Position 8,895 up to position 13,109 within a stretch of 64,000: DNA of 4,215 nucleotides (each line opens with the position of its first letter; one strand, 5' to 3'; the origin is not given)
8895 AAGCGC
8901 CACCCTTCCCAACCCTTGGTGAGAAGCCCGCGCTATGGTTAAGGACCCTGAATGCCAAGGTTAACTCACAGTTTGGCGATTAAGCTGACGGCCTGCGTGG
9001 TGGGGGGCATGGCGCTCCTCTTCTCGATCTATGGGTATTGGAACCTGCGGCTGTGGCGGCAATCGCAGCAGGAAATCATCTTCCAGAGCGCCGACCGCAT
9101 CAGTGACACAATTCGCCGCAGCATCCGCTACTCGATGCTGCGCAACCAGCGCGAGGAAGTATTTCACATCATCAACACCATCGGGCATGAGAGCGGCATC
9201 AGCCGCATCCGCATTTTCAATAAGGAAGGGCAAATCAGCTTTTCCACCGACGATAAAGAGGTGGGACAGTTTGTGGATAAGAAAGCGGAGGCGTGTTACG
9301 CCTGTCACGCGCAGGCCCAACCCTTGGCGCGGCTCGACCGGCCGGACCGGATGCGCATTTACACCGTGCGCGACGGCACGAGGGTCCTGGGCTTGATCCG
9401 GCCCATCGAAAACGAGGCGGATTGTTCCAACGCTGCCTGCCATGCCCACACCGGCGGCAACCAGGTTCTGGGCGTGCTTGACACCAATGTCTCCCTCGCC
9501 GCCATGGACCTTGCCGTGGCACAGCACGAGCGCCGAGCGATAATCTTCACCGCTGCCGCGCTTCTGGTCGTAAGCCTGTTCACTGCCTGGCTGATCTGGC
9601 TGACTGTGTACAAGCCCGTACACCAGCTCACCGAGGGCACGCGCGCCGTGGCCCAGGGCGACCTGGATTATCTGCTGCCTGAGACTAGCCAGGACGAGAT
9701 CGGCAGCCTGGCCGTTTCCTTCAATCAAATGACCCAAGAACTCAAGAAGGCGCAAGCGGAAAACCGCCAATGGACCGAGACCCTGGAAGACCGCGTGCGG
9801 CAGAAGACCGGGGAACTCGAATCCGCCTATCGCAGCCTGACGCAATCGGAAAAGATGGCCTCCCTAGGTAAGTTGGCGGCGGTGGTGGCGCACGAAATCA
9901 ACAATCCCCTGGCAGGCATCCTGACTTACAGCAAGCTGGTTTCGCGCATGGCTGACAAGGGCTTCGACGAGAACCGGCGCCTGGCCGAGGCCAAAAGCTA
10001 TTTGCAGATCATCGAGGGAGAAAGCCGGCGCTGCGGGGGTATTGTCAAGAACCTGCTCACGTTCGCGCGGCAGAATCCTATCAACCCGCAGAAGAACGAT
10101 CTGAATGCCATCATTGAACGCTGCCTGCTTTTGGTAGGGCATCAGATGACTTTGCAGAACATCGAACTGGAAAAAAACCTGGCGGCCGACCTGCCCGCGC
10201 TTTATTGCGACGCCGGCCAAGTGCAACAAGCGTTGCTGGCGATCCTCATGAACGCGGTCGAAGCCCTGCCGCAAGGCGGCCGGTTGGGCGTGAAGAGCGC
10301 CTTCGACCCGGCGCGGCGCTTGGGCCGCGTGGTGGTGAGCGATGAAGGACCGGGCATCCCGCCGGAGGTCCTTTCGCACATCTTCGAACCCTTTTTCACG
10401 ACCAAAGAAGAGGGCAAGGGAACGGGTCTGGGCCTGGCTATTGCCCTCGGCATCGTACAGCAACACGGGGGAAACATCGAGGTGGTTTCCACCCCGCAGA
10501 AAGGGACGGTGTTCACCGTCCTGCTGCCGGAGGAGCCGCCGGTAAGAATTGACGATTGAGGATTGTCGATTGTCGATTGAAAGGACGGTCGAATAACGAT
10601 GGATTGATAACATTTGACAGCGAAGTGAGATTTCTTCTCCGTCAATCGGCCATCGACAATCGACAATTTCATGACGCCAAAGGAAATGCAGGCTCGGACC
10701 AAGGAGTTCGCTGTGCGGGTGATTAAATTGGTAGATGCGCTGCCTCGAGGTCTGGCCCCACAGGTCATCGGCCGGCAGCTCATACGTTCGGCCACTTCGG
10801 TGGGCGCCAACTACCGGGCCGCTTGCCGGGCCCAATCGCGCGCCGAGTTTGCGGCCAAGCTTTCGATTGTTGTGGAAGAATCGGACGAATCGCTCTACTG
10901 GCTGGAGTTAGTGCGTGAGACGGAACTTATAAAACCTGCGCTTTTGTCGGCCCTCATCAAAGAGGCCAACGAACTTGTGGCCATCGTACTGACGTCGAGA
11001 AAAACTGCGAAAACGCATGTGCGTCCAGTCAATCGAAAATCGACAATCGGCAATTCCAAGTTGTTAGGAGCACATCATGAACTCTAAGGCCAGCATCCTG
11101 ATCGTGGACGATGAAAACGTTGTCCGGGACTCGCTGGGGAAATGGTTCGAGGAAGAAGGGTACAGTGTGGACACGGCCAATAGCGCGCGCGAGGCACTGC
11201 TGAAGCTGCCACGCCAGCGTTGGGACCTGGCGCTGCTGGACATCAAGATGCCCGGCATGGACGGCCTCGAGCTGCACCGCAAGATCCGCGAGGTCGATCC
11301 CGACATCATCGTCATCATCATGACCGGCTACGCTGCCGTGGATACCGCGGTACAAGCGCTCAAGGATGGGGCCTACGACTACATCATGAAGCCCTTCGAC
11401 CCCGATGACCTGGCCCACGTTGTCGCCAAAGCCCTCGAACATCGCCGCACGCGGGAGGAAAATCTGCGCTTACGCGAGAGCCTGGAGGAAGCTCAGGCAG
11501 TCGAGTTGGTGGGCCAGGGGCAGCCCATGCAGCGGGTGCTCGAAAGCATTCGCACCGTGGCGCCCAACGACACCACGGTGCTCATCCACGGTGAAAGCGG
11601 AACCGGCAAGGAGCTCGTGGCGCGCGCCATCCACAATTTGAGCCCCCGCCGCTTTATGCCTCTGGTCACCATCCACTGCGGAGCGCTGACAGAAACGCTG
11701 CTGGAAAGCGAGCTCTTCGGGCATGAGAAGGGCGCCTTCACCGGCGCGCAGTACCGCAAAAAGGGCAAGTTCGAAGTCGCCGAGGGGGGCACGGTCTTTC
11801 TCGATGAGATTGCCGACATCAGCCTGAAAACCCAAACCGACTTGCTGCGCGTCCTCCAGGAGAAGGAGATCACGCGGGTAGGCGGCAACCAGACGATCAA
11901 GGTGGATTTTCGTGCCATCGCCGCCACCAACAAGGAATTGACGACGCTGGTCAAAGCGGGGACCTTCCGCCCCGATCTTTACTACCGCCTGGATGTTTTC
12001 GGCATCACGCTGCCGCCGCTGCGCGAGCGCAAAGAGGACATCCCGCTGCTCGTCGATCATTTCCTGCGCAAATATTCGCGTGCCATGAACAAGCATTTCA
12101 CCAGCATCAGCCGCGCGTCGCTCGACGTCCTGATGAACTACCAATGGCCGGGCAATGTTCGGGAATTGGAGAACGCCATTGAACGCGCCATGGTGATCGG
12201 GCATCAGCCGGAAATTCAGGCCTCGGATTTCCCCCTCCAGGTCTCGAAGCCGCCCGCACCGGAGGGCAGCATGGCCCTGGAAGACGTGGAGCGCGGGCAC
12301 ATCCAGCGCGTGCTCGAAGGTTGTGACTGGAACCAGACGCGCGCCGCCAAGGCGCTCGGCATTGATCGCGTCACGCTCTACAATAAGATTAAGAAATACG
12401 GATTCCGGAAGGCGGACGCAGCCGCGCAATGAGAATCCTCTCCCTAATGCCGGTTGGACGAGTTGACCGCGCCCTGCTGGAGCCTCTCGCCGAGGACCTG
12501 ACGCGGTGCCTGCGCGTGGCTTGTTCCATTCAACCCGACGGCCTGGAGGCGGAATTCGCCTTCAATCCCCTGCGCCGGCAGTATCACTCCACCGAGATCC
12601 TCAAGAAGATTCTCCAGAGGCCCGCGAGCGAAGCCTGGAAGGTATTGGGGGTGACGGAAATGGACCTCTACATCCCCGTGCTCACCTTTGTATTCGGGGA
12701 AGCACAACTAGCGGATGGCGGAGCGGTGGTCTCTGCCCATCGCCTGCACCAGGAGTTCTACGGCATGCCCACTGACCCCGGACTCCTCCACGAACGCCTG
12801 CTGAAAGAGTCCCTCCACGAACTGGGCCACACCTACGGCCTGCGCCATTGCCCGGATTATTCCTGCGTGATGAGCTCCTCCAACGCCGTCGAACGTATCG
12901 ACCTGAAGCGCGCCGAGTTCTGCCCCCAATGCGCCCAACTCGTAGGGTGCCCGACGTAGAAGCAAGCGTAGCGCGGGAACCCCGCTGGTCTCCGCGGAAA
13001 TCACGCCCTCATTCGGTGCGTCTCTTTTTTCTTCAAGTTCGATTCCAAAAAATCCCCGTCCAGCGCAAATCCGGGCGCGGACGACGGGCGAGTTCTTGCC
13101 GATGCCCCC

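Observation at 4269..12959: Sigma-54-wired HybA/HybB-like membrane redox module with two tethered GcvH-like proteins and no catalytic subunit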

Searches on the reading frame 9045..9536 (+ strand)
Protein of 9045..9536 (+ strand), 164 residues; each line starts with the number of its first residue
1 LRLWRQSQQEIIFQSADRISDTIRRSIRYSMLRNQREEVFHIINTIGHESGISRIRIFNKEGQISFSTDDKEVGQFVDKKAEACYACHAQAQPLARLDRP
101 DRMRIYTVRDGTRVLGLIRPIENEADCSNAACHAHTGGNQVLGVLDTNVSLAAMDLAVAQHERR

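Call 75: search_solved_structures(query=window:9045-9536:+, max_evalue=10, show_alignments=2)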
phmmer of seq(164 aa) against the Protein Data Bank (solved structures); distinct sequences matched with E-value up to 10: 4.
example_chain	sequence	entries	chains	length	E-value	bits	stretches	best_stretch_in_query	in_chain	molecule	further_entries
3b42_A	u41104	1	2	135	0.053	16.5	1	103-144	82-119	Methyl-accepting chemotaxis protein, putative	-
9xqs_A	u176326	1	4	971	0.058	16.4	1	6-114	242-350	PHIKZ087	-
4gt8_A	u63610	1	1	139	0.49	13.4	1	41-92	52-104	Sensor protein vraS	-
6m4s_A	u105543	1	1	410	1.3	12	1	63-115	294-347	Cytochrome P450 hydroxylase sb21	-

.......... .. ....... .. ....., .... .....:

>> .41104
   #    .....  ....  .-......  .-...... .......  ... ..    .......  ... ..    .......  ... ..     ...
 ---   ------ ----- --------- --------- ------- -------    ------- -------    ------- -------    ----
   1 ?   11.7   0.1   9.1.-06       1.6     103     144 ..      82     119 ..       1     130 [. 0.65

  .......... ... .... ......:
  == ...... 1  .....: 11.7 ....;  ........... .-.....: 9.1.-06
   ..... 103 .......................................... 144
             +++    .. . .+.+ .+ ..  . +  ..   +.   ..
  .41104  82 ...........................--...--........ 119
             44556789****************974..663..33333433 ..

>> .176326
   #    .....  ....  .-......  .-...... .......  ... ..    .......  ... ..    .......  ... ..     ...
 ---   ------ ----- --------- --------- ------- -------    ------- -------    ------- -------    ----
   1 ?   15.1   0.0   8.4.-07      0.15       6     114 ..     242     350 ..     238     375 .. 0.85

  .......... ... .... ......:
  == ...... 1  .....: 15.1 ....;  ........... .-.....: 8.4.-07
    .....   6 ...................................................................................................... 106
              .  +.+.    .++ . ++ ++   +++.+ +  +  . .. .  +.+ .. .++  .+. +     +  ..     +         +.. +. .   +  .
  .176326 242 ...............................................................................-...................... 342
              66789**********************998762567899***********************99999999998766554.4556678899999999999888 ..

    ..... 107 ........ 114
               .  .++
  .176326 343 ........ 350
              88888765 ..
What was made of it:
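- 8952..10559 (+): Sensor histidine kinase. Its periplasmic PAS/PDC-like domain carries CxxCH and CxxxxCH motifs, followed by HAMP, HisKA and HATPase domains. A weak alignment places CSNAACH on the haem motif CQSCH of the Geobacter haem-c sensor 3b42 (call 75).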

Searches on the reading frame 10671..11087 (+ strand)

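Call 4: search_protein_families(library=pfam, proteins=[window:10671-11087:+], max_evalue=0.01)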
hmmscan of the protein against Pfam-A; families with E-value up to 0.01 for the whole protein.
window:10671-11087:+ (138 aa): 1 family
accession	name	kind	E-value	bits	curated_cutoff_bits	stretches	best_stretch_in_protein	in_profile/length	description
PF05635.17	23S_rRNA_IVP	-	2.9e-16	60.1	33.8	1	9-105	8-103/106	23S rRNA-intervening sequence protein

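Call 5: search_protein_families(library=ncbifam, proteins=[window:10671-11087:+], max_evalue=0.01)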
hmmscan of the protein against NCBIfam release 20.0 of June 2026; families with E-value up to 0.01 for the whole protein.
window:10671-11087:+ (138 aa): 2 families
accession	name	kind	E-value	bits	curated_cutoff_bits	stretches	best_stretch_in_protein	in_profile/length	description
TIGR02436.1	TIGR02436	subfamily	3e-23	82.1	24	1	8-113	3-108/109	four helix bundle protein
NF008912.0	PRK12275.1-6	subfamily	0.009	16.1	124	1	35-117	33-115/117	hypothetical protein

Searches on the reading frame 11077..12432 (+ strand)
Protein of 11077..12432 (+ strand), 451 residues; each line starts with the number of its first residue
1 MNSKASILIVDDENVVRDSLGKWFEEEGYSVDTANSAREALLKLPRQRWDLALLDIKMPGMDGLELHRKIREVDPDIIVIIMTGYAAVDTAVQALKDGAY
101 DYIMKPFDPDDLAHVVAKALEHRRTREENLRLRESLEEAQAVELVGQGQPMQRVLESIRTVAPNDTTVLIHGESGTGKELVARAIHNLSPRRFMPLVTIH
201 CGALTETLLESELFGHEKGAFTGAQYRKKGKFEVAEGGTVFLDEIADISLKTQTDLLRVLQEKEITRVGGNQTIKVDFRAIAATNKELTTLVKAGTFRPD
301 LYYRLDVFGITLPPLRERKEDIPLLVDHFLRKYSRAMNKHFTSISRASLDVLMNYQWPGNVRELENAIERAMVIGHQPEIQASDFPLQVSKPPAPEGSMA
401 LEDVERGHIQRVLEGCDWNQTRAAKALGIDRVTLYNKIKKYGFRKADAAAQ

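Call 4: search_protein_families(library=pfam, proteins=[window:11077-12432:+], max_evalue=0.01)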
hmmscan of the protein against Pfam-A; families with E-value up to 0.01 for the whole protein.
window:11077-12432:+ (451 aa): 15 families
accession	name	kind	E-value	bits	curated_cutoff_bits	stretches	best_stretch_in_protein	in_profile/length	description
PF00158.32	Sigma54_activat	-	1.7e-68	230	20.2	1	144-310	1-167/168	Sigma-54 interaction domain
PF00072.30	Response_reg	-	1.2e-33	116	30.2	1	7-116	1-110/111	Response regulator receiver domain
PF25601.1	AAA_lid_14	-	5.3e-28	97.1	27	1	316-393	1-78/87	AAA+ ATPase lid domain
PF14532.12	Sigma54_activ_2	-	2.1e-19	70.6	25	1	145-315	1-138/138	Sigma-54 interaction domain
PF02954.25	HTH_8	-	2.4e-16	59.6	22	1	401-441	2-42/42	Bacterial regulatory protein, Fis family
PF07728.20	AAA_5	-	5.3e-09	36.6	22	1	168-286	2-123/139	AAA domain (dynein-related subfamily)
PF07724.20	AAA_2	-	1.3e-06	29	27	1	167-281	5-117/166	AAA domain (Cdc48 subfamily)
PF01078.27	Mg_chelatase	-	1.3e-05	25.2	20.3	0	223-286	93-158/207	Magnesium chelatase, subunit ChlI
PF13191.12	AAA_16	-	6.1e-05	24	32.6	1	144-228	2-96/167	AAA ATPase domain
PF00004.35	AAA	-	8.6e-05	23.4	21.2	1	168-286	1-110/131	ATPase family associated with various cellular activities (AAA)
PF07726.17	AAA_3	-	0.00011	22.5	27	1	168-285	2-111/131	ATPase family associated with various cellular activities (AAA)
PF13245.12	AAA_19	-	0.002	18.8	25.1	0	182-273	51-129/134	AAA domain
PF20030.5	bpMoxR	-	0.0039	16.7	27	1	157-285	23-145/205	MoxR domain in the MoxR-vWA-beta-propeller ternary systems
PF18024.7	HTH_50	-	0.0055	16.8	27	0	404-442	11-48/50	Helix-turn-helix domain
PF00493.29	MCM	-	0.0077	15.8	23.3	0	163-286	55-173/224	MCM P-loop domain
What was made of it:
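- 11077..12432 (+): NtrC-family sigma-54 activator (REC + AAA+ + Fis-type HTH). Sigma54_activat E=2e-68, Response_reg and HTH_8 (call 4).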

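Call 5: search_protein_families(library=ncbifam, proteins=[window:11077-12432:+], max_evalue=0.01)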
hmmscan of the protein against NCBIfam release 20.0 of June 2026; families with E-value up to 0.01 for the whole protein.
window:11077-12432:+ (451 aa): 127 families (the best 25 are shown)
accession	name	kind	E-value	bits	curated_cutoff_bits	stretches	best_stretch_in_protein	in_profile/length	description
NF008469.0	PRK11361.1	equivalog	9.5e-143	476.2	714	1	1-447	1-460/461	acetoacetate metabolism transcriptional regulator AtoC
NF007689.0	PRK10365.1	equivalog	2.4e-134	448.4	760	1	3-439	4-440/441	sigma-54-dependent response regulator transcription factor ZraR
TIGR01818.1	ntrC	equivalog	6.1e-133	444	558.6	1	7-390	1-382/463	nitrogen regulation protein NR(I)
TIGR02915.1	PEP_resp_reg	equivalog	3.8e-128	428.1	502.6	1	7-443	1-444/445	PEP-CTERM-box response regulator transcription factor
TIGR01817.1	nifA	equivalog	3.2e-113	379.3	528.85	1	122-390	177-443/534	nif-specific transcriptional activator NifA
NF051870.1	NAssimRespRegNtrX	equivalog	3.3e-113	379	600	1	5-442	2-451/452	nitrogen assimilation response regulator NtrX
NF011695.0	PRK15115.1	equivalog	2.9e-108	362.5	763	1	3-442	5-437/445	two-component system response regulator GlrR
NF008176.1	PRK10923.1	equivalog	3.6e-107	358.8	620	1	4-396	3-392/469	nitrogen regulation protein NR(I)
NF041552.1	TF_PrdR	equivalog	3.2e-105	352.6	795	1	136-442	261-577/577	sigma-54 dependent transcriptional regulator PrdR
NF041946.1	LuxO_transreg_Vib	equivalog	8e-105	351.3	800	1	25-391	17-382/463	quorum-sensing sigma-54 dependent transcriptional regulator LuxO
NF049963.1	RespRegFlgRCampy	domain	4.3e-100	335.6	750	1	7-441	3-427/429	fla regulon two-component system response regulator FlgR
NF003451.0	PRK05022.1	equivalog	5.3e-100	335.6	476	1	117-443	165-510/512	nitric oxide reductase transcriptional regulator NorR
NF050807.1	TransRegFlbDCaul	equivalog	1.5e-97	327.3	750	2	26-385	22-361/454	sigma-54-dependent transcriptional regulator FlbD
NF038308.1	RNA_repair_RtcR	equivalog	1.8e-97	327.4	650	1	77-442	108-517/530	RNA repair transcriptional activator RtcR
NF011958.0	PRK15429.1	equivalog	7.9e-94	315.6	830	1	124-446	359-689/692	formate hydrogenlyase transcriptional activator FlhA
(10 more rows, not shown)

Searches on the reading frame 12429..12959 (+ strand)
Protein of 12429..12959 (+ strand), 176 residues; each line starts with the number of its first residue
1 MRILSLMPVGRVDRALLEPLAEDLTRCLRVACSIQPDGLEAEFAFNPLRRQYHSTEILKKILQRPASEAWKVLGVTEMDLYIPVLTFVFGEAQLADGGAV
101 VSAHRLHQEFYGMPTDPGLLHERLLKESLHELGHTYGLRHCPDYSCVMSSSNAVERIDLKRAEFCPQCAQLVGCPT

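Call 4: search_protein_families(library=pfam, proteins=[window:12429-12959:+], max_evalue=0.01)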
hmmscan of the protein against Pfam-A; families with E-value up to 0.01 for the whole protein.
window:12429-12959:+ (176 aa): 2 families
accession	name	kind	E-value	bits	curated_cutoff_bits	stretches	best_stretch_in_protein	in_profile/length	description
PF07998.17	Peptidase_M54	-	1.9e-24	87.2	24.4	1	72-171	97-191/194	Peptidase family M54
PF00413.30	Peptidase_M10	-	0.0065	16.8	24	1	128-151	112-135/159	Matrixin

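Call 5: search_protein_families(library=ncbifam, proteins=[window:12429-12959:+], max_evalue=0.01)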
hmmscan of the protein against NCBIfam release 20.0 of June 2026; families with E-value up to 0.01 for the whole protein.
window:12429-12959:+ (176 aa): 2 families
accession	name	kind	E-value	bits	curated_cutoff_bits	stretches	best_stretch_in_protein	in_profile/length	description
NF033823.0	archmetzin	subfamily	1.5e-49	168.2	145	1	5-170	3-168/170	archaemetzincin family Zn-dependent metalloprotease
NF033824.1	Myxo_non_zincin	equivalog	5.5e-29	101.2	250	1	2-169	3-166/174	non-proteolytic archaemetzincin-like protein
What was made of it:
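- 12429..12959 (+): Archaemetzincin (M54) metalloprotease, translationally coupled to ntrC. NCBIfam archmetzin 168 bits, above its cut-off of 145 (call 5).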
